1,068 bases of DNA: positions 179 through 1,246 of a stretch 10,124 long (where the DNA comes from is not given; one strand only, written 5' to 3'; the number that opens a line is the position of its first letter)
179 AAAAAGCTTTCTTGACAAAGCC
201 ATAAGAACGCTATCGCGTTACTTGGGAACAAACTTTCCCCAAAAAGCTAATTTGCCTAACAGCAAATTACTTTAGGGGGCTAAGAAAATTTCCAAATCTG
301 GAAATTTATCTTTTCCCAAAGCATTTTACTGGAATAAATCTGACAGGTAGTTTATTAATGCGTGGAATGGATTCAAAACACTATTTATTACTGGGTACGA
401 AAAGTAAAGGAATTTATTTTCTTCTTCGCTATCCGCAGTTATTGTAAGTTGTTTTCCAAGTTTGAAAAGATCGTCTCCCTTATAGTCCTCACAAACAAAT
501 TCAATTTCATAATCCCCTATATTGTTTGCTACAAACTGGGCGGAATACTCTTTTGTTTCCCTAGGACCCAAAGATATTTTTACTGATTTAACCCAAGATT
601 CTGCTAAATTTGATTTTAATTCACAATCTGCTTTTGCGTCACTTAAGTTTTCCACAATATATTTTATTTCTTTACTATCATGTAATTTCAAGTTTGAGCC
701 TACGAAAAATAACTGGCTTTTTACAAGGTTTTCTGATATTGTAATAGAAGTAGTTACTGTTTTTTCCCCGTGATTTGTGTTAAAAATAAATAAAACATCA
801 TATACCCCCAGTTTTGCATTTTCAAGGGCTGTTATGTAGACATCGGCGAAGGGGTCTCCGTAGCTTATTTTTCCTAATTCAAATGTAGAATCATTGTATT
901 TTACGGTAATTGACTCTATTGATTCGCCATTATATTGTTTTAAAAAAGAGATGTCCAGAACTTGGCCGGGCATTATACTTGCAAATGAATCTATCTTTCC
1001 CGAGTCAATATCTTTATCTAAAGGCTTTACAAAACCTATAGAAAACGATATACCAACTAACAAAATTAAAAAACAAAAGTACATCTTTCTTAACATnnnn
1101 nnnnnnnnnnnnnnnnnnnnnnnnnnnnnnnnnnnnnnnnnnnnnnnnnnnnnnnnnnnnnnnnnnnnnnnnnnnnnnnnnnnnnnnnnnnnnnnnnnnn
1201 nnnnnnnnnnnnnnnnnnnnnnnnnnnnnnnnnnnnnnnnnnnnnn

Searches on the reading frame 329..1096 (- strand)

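Call 8: search_protein_families(library=pfam, proteins=[window:329-1096:-], max_evalue=0.1)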
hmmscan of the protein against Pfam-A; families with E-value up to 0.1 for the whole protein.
window:329-1096:- (256 aa): 0 families

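Call 40: search_protein_families(library=ncbifam, proteins=[window:329-1096:-], max_evalue=0.1)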
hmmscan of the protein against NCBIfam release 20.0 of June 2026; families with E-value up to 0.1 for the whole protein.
window:329-1096:- (256 aa): 2 families
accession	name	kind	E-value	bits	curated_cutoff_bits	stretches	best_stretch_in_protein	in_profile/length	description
NF001617.0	PRK00407.1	equivalog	0.014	15.5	126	1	87-164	22-98/139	hypothetical protein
NF047446.1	barrel_OmpL47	domain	0.033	14.6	40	0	165-204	14-53/68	OmpL47-type beta-barrel domain-containing protein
